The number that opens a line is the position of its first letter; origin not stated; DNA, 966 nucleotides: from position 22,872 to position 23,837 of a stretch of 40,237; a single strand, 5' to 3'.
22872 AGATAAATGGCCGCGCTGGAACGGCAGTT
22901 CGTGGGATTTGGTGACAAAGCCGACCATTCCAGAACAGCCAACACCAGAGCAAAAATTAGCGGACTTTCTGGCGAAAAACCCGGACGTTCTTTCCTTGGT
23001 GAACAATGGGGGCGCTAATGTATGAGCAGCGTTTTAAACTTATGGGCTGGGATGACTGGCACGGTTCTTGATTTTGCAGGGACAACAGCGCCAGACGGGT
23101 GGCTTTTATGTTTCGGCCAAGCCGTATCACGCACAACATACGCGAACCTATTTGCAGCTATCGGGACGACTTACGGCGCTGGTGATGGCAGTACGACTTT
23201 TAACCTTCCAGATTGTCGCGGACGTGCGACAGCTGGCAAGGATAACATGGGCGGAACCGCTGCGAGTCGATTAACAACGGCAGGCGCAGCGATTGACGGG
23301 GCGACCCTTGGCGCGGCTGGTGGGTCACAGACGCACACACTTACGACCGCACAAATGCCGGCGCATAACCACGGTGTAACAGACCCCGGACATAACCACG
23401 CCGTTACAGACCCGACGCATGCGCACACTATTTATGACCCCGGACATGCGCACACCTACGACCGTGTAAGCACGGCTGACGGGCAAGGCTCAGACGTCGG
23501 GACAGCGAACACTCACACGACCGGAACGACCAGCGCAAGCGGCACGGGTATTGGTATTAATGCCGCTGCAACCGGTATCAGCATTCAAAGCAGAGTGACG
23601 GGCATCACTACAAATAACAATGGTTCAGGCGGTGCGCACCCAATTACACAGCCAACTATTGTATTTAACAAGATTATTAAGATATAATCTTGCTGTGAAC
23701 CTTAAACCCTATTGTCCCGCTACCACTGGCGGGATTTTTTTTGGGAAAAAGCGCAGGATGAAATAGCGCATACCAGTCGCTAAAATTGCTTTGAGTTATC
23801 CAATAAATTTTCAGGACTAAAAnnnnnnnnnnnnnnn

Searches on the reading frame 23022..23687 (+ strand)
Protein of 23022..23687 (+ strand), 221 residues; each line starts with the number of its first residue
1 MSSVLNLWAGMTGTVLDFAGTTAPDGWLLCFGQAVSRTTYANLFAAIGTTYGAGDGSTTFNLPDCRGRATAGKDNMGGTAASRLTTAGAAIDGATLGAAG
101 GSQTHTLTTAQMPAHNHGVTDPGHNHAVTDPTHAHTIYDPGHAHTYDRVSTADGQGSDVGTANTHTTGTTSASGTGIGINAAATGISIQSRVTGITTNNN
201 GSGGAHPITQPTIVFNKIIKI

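Call 114: search_protein_families(library=pfam, max_evalue=0.001, proteins=[window:23022-23687:+])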
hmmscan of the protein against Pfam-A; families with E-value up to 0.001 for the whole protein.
window:23022-23687:+ (221 aa): 1 family
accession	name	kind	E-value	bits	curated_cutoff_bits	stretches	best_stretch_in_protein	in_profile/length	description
PF07484.17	Collar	-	5e-24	84.5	24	1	13-69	1-56/57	Phage Tail Collar Domain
